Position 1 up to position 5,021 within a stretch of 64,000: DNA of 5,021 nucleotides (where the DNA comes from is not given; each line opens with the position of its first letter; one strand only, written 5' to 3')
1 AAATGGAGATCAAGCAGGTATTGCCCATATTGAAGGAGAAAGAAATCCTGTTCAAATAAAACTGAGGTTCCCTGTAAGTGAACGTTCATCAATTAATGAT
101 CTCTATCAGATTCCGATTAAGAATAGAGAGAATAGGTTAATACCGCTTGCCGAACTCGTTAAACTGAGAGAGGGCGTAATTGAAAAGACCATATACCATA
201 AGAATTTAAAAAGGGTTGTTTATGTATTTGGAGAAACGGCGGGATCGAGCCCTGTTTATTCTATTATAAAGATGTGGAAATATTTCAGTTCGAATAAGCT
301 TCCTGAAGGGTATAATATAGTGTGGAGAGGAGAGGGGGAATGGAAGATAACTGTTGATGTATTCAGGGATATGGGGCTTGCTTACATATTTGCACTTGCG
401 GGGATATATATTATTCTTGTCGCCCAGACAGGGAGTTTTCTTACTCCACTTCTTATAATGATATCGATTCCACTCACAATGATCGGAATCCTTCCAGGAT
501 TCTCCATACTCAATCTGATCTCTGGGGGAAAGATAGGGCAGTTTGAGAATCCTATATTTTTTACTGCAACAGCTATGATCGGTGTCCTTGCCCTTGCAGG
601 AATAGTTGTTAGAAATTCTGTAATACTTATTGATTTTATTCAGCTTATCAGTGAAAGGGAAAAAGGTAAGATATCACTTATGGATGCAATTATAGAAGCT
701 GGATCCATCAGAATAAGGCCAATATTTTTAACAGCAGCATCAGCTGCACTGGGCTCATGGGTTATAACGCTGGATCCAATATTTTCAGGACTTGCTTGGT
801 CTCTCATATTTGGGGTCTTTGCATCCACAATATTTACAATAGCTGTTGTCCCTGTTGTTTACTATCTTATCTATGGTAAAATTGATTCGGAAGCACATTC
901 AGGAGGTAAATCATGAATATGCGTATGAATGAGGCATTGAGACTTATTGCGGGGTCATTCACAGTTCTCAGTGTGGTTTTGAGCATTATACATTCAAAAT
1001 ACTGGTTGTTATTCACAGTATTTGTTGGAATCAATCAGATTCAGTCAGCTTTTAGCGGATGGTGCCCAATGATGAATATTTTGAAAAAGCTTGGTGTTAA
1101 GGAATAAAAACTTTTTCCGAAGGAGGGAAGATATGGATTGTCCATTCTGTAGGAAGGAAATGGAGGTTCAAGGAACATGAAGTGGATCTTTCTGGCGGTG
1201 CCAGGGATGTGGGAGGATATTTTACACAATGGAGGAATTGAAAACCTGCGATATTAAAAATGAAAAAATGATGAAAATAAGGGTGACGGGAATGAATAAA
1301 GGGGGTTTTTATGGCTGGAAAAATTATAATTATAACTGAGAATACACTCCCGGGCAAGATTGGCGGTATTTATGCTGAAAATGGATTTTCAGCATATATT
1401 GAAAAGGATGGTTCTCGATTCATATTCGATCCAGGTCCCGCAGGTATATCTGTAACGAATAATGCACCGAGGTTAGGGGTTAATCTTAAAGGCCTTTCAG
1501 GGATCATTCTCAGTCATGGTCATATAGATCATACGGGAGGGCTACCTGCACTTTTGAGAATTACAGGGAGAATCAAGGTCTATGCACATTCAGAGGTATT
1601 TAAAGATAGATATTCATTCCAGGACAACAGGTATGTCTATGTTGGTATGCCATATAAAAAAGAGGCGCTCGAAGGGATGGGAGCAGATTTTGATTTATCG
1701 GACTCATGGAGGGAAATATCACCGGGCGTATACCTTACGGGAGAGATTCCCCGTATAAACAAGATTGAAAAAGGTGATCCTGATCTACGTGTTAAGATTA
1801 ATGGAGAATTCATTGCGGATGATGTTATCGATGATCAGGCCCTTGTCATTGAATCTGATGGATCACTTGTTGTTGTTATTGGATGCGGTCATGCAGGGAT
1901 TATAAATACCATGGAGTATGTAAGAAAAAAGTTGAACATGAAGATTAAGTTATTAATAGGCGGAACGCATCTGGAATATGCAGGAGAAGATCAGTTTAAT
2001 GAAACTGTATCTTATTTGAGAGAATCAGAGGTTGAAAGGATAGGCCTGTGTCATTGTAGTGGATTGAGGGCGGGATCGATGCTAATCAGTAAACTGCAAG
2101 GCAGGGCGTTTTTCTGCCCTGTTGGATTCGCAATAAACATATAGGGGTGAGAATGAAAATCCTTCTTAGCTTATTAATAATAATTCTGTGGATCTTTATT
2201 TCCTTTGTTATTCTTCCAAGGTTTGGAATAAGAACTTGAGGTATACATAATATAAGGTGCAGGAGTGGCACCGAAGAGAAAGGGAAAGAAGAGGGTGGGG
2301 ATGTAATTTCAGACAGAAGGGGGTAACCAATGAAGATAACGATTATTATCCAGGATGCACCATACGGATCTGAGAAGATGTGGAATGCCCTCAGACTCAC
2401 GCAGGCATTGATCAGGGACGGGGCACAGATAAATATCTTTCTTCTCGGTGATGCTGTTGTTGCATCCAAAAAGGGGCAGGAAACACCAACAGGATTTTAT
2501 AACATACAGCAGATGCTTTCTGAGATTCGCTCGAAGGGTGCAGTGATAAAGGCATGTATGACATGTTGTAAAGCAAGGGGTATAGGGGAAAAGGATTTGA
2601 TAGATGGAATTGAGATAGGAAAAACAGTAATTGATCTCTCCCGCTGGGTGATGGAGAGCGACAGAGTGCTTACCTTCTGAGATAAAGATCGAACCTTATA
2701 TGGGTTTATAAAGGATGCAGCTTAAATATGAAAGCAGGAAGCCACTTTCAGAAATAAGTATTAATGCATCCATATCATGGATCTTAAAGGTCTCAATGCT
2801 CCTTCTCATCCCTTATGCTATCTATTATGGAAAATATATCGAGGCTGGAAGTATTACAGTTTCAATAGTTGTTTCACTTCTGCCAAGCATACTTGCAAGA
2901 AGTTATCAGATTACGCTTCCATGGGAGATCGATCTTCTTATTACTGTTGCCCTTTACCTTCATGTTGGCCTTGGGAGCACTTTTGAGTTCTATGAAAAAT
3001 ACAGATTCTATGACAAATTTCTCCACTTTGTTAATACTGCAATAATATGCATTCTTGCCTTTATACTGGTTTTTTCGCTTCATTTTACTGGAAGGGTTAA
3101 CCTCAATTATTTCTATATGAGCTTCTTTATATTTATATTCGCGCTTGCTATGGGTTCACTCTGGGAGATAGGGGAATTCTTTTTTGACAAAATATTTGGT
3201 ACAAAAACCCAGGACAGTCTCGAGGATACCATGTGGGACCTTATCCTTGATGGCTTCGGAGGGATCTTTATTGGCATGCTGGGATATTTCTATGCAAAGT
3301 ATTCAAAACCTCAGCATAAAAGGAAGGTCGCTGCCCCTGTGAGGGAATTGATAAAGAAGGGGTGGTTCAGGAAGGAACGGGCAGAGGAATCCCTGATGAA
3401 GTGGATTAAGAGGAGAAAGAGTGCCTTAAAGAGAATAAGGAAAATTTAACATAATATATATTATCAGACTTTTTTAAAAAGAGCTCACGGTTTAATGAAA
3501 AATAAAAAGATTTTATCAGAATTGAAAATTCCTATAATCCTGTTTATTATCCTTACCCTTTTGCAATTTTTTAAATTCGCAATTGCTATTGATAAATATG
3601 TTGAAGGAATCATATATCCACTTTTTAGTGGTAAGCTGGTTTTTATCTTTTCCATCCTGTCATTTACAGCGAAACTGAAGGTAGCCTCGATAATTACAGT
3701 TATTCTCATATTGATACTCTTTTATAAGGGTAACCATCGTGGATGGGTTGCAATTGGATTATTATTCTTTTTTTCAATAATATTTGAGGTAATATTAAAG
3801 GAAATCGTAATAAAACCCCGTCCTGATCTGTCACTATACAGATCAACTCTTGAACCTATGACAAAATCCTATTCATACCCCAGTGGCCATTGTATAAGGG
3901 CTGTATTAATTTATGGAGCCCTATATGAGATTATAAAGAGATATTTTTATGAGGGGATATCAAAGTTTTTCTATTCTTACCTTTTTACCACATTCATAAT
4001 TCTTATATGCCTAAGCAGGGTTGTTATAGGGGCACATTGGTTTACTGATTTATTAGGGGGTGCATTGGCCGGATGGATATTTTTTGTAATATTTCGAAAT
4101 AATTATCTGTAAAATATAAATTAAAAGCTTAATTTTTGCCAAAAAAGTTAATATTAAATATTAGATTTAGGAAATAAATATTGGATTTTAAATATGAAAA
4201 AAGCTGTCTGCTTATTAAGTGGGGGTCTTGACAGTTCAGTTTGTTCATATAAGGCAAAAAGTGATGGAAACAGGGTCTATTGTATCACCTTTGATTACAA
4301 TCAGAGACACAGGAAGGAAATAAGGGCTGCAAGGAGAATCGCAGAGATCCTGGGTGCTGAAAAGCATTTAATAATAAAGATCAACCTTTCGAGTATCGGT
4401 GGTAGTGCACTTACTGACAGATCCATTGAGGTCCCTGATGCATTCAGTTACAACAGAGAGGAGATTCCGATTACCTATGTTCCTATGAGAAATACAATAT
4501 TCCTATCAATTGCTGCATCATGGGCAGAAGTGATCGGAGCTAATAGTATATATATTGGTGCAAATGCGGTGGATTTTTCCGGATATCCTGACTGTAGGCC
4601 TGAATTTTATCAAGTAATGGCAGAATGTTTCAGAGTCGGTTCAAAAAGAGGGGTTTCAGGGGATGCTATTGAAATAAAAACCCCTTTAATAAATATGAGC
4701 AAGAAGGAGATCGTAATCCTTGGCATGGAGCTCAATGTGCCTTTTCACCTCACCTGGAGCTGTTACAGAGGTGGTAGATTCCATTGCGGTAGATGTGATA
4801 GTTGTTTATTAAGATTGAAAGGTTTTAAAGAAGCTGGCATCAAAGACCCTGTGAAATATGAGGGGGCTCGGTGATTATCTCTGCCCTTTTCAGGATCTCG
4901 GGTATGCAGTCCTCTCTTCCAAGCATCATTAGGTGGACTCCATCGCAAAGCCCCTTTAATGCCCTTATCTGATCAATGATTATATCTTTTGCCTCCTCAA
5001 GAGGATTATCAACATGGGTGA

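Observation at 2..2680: Candidate operon: RND permease + DUF2892 + two micro-selenoproteins + MBL hydrolase + DsrE-like sulfur carrier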

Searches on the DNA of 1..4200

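Call 65: search_rna_families(source=window, start=1, end=4200, threshold=evalue, max_evalue=10)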
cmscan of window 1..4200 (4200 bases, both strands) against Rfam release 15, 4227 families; matches with E-value up to 10: 3.
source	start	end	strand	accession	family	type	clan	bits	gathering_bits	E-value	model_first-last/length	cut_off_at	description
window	2147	2291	-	RF04314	opuB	Cis-reg;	-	19.6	75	1.7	1-137/137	no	opuB ncRNA motif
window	3483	3565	-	RF01283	snoU30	Gene; snRNA; snoRNA; CD-box;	CL00052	19.3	45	5.8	1-86/86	no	Small nucleolar RNA U30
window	3335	3387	+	RF01135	sR24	Gene; snRNA; snoRNA; CD-box;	-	15.7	36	5.7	1-55/55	no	Small nucleolar RNA sR24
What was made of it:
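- Tried and rejected: Rfam has no match for either hairpin (call 65).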

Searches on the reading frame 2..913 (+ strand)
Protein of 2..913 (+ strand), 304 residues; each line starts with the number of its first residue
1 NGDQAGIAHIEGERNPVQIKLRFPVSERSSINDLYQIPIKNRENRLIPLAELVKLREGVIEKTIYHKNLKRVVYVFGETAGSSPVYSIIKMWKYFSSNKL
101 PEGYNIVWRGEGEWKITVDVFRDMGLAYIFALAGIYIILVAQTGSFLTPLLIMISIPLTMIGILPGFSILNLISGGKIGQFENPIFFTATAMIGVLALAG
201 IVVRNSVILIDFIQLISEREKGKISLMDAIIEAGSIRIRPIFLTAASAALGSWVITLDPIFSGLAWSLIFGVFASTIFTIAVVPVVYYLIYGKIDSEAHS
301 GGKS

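Call 3: search_protein_families(library=pfam, proteins=[window:2-913:+], max_evalue=0.1)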
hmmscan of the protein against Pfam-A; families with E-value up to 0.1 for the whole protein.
window:2-913:+ (304 aa): 1 family
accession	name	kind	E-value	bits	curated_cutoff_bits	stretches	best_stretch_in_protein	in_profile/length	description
PF00873.25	ACR_tran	-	1.7e-38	132.4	28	1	9-290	750-1020/1021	AcrB/AcrD/AcrF family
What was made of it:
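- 2..916 (+): C-terminal 304 residues of an RND permease. The gene starts upstream of the window. PF00873 ACR_tran, 132 bits (call 3).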

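Call 4: search_protein_families(library=ncbifam, proteins=[window:2-913:+], max_evalue=0.1)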
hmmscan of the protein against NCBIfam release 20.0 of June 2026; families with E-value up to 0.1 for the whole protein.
window:2-913:+ (304 aa): 10 families
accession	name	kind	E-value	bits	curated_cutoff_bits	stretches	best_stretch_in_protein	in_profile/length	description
NF033617.1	RND_permease_2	subfamily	5.7e-30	104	1250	1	9-290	738-1007/1009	multidrug efflux RND transporter permease subunit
TIGR00914.1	2A0601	subfamily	4.7e-24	84.2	701.45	1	9-296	762-1041/1051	CusA/CzcA family heavy metal efflux RND transporter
TIGR00915.1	2A0602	subfamily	8.4e-24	83.5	940.35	1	26-298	777-1036/1050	efflux RND transporter permease subunit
NF000282.2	RND_permease_1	subfamily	7.1e-23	80.5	1250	1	21-290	772-1027/1029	multidrug efflux RND transporter permease subunit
NF007133.0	PRK09579.1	equivalog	6.4e-17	60.4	1763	1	32-292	758-1004/1017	multidrug efflux RND transporter permease subunit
NF007905.0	PRK10614.1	equivalog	1.5e-15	56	1774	1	31-291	760-1008/1025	multidrug efflux RND transporter permease subunit MdtC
NF007798.0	PRK10503.1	equivalog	2.2e-15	55.4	1584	1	13-294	756-1025/1040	MdtB/MuxB family multidrug efflux RND transporter permease subunit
NF007131.0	PRK09577.1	equivalog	1.4e-13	49.5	1768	1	26-295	772-1027/1045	multidrug efflux RND transporter permease subunit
NF007842.1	PRK10555.1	equivalog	3e-10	38.6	1854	1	32-291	782-1027/1036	multidrug efflux RND transporter permease AcrD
NF011706.2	PRK15127.1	equivalog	1.7e-08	32.9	2150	1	75-290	827-1029/1049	multidrug efflux RND transporter permease subunit AcrB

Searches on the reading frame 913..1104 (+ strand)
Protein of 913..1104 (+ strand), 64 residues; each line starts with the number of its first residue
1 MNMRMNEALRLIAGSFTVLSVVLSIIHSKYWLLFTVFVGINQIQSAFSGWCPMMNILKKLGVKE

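Call 3: search_protein_families(library=pfam, proteins=[window:913-1104:+], max_evalue=0.1)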
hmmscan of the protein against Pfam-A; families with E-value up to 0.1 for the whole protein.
window:913-1104:+ (64 aa): 2 families
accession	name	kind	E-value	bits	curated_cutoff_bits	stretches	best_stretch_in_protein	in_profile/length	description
PF11127.14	YgaP-like_TM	-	4.3e-11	43.2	25.3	1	6-58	9-59/66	Inner membrane protein YgaP-like, transmembrane domain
PF03134.24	TB2_DP1_HVA22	-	0.038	14.4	27.2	1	29-58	22-51/77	TB2/DP1, HVA22 family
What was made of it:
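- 913..1107 (+): DUF2892 / YgaP-like two-helix membrane protein with a conserved ...WCPM... cysteine. The true start is possibly 919. PF11127, 43 bits (call 3).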

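Call 4: search_protein_families(library=ncbifam, proteins=[window:913-1104:+], max_evalue=0.1)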
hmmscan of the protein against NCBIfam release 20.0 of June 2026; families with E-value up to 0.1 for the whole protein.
window:913-1104:+ (64 aa): 0 families

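Call 29: find_related_loci(query=A1, collection=genome_contigs, flank=6000)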
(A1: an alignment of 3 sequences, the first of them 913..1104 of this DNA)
Query A1 (64 aa) in genome_contigs; peptide patterns used: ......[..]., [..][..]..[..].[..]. (x = any residue, [..] = any of these).
392 stretches matched a pattern; 283 encode a relative of the query (tblastn E <= 1e-3); the best 80 are kept; 80 distinct loci.
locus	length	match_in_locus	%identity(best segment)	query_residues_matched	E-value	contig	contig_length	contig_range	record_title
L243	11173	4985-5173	92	2-64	1e-35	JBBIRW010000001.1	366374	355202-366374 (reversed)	MAG: Deltaproteobacteria bacterium isolate SLF170214_bin_359 NODE_2_length_366374_cov_9.27345, whole genome shotgun sequ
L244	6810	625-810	68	3-64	7e-25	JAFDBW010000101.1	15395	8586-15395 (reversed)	MAG: Deltaproteobacteria bacterium isolate MB1D_Bin_7 MB1D_Bin_7_MB1D_0306_000001038625, whole genome shotgun sequence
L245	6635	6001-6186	63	3-64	3e-24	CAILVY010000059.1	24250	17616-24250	MAG: Candidatus Hydrogenedentes bacterium isolate LaPlata_bin-1517 genome assembly, contig: bin-1517:059/407, whole geno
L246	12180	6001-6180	63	3-62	1e-23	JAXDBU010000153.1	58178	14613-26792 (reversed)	MAG: Sedimentisphaerales bacterium isolate POMEDNA-B26 Raw2_k127_1541954, whole genome shotgun sequence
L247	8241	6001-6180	63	5-64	2e-23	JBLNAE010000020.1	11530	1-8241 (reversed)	MAG: Ignavibacteriales bacterium isolate MAG185 PRJNA951521_bin43_renamed_19, whole genome shotgun sequence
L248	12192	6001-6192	58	1-64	2e-23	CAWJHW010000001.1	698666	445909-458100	MAG: uncultured candidate division NC10 bacterium isolate MFD03726.bin.1.177 genome assembly, contig: contig_10407, whol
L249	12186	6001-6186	63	3-64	3e-23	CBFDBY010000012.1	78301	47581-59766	MAG TPA_asm: uncultured Phycisphaerae bacterium isolate SRR6194934_binner12_Refined_67 genome assembly, contig: ERZ78139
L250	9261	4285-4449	65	3-57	3e-23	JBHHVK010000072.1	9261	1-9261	MAG: Thermodesulfobacteriota bacterium isolate S.4.sp2_bin.44 NODE_3393_length_9261_cov_10.807408, whole genome shotgun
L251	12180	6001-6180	63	3-62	3e-23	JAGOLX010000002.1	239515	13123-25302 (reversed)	MAG: Phycisphaerae bacterium isolate Go_SlDig_bin_445 Go_SlDig_61_length_239515_cov_11.996658, whole genome shotgun sequ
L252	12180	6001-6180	63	3-62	3e-23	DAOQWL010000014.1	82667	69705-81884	MAG TPA_asm: Sedimentisphaerales bacterium isolate AMR_MDS_1063 NODE_284_length_82667_cov_13.894616, whole genome shotgu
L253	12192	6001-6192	58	1-64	3e-23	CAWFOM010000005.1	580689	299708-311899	MAG: uncultured delta proteobacterium isolate MFD05942.bin.3.94 genome assembly, contig: contig_1632, whole genome shotg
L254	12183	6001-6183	62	3-63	5e-23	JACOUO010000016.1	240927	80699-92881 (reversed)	MAG: Deltaproteobacteria bacterium isolate NC_groundwater_74_Ag_B-0.1um_47_27 GD18-4_B1_scaffold_658080, whole genome sh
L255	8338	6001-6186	58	3-64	6e-23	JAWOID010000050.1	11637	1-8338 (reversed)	MAG: Candidatus Krumholzibacteriia bacterium isolate CWP5-2.bin.118 k191_3113114, whole genome shotgun sequence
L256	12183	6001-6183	61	3-63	5e-23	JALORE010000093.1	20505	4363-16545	MAG: Planctomycetota bacterium isolate Prado173 scaffold_2893, whole genome shotgun sequence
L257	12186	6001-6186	61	3-64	6e-23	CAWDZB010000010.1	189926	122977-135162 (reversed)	MAG: uncultured delta proteobacterium isolate MFD05684.bin.3.160 genome assembly, contig: contig_36504, whole genome sho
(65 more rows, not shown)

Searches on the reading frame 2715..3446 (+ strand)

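Call 3: search_protein_families(library=pfam, proteins=[window:2715-3446:+], max_evalue=0.1)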
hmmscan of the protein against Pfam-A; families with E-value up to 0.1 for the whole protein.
window:2715-3446:+ (244 aa): 2 families
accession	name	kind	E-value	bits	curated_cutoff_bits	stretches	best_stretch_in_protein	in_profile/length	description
PF09997.14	DUF2238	-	0.0017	18.7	26.4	1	95-175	55-136/140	Predicted membrane protein (DUF2238)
PF16083.10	Phage_holin_3_3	-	0.0076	16.8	28.4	0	166-201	21-56/78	LydA holin phage, holin superfamily III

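Call 4: search_protein_families(library=ncbifam, proteins=[window:2715-3446:+], max_evalue=0.1)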
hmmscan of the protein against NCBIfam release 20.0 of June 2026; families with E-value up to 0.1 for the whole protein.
window:2715-3446:+ (244 aa): 0 families

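Call 93: search_protein_families(library=pfam, proteins=[window:2715-3446:+], max_evalue=0.01)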
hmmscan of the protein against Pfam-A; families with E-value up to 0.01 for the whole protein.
window:2715-3446:+ (244 aa): 2 families
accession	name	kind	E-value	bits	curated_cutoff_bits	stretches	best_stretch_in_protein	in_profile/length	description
PF09997.14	DUF2238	-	0.0017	18.7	26.4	1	95-175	55-136/140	Predicted membrane protein (DUF2238)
PF16083.10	Phage_holin_3_3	-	0.0076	16.8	28.4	0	166-201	21-56/78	LydA holin phage, holin superfamily III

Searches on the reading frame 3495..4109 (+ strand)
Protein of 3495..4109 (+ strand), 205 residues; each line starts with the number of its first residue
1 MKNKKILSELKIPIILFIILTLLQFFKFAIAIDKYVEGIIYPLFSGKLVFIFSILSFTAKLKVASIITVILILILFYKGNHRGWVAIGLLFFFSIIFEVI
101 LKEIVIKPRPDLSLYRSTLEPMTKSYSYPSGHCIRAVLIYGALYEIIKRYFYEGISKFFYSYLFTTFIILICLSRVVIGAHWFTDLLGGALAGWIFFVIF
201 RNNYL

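Call 3: search_protein_families(library=pfam, proteins=[window:3495-4109:+], max_evalue=0.1)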
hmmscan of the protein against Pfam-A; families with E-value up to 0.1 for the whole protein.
window:3495-4109:+ (205 aa): 2 families
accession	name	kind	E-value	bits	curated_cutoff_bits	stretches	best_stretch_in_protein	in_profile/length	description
PF01569.27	PAP2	-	8.2e-20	71.3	27.2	1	85-200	3-121/130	PAP2 superfamily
PF14378.12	PAP2_3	-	5.4e-05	23.5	27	1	126-198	125-189/190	PAP2 superfamily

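Call 4: search_protein_families(library=ncbifam, proteins=[window:3495-4109:+], max_evalue=0.1)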
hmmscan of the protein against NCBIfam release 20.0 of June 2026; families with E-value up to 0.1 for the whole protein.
window:3495-4109:+ (205 aa): 4 families
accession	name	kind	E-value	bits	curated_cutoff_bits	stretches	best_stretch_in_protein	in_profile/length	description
NF047884.1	UdeprDiPSep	equivalog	5.9e-11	42.6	250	1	15-196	6-180/188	undecaprenyl-diphosphatase SepP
NF008813.0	PRK11837.1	equivalog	0.0018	18.2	229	1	53-195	25-163/202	undecaprenyl-diphosphate phosphatase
NF007975.0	PRK10699.1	equivalog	0.0024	17.3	261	1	124-198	155-224/254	phosphatidylglycerophosphatase B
NF007159.0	PRK09597.1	equivalog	0.0043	16.8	177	1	120-200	113-184/191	lipid A 1-phosphatase LpxE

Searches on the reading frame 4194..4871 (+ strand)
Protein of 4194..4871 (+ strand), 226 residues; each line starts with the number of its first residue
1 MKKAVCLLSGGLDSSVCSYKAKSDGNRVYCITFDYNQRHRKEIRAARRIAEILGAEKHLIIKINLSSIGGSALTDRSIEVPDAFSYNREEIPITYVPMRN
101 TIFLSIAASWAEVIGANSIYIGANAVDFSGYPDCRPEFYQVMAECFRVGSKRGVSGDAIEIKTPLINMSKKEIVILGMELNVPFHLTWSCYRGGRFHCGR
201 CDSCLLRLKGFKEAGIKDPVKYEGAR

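Call 13: find_related_loci(query=window:4194-4871:+, collection=genome_contigs, flank=10000)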
Query window:4194-4871:+ (226 aa) in genome_contigs; peptide patterns used: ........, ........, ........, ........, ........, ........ (x = any residue, [..] = any of these).
354 stretches matched a pattern; 153 encode a relative of the query (tblastn E <= 1e-3); the best 80 are kept; 80 distinct loci.
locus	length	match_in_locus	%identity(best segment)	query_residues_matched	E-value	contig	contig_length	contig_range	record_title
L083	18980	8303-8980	93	1-226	1e-145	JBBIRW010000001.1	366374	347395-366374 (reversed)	MAG: Deltaproteobacteria bacterium isolate SLF170214_bin_359 NODE_2_length_366374_cov_9.27345, whole genome shotgun sequ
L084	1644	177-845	57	2-223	8e-89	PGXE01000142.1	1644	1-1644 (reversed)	MAG: Thermoplasmata archaeon HGW-Thermoplasmata-1 bjp_ig2158_scaffold_22892, whole genome shotgun sequence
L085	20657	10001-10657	56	1-223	7e-82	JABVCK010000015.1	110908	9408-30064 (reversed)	MAG: Bacillota bacterium isolate Ch29 Scaffold35, whole genome shotgun sequence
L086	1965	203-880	55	1-222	4e-81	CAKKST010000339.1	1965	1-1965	Nitrospiria bacterium isolate Hainich-H51-bin250-1 genome assembly, contig: H51-bin250_1_Hain_H51_02um_R2_72021_length_1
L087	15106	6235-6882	57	3-223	7e-77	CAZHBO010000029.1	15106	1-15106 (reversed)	MAG TPA_asm: uncultured Thermoplasmatales archaeon isolate binchicken_co256_245 genome assembly, contig: NODE_9205_lengt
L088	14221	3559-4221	54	1-222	2e-76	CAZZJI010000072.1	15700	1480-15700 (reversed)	MAG TPA_asm: uncultured Gammaproteobacteria bacterium isolate SRP128015_co1_131 genome assembly, contig: NODE_5483_lengt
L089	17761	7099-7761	55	1-222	1e-76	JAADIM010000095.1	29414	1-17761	MAG: Gammaproteobacteria bacterium isolate M_MetaBat.56 contig-127_1834, whole genome shotgun sequence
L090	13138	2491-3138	54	2-220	2e-75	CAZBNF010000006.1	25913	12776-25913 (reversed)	MAG TPA_asm: uncultured Planctomycetia bacterium isolate SRP178699_co1_432 genome assembly, contig: NODE_2116_length_259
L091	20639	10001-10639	56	2-220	1e-74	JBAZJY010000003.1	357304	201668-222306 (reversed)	MAG: Candidatus Omnitrophota bacterium isolate SO_2017_LW4_130 scaffold_79_c1_LW137-91_2017, whole genome shotgun sequen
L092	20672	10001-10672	53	1-223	6e-75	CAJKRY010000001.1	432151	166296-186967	TPA_asm: uncultured Methanomassiliicoccus sp. isolate ERR1305901-bin.41 genome assembly, contig: NODE_6_length_432151_co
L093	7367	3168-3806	57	2-220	5e-74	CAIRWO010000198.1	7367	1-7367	MAG: Candidatus Omnitrophica bacterium isolate A4_bin-512 genome assembly, contig: bin-512:198/218, whole genome shotgun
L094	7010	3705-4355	54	1-220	6e-74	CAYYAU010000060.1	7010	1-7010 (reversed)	MAG TPA_asm: uncultured Clostridia bacterium isolate binchicken_co19_255 genome assembly, contig: NODE_18896_length_7010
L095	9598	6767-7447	53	1-223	3e-74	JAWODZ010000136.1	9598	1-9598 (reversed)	MAG: bacterium isolate BLK5-2.bin.76 k191_1071840, whole genome shotgun sequence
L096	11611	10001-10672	52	2-223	1e-73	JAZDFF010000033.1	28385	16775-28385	MAG: Candidatus Omnitrophota bacterium isolate MEGAHIT-group-0.194 k141_2782986, whole genome shotgun sequence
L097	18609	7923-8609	54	3-225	7e-74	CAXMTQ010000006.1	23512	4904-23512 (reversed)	MAG: uncultured Desulfobacula sp. isolate 07C-BC-St07_bin.27.permissive genome assembly, contig: NODE_6_length_23512_cov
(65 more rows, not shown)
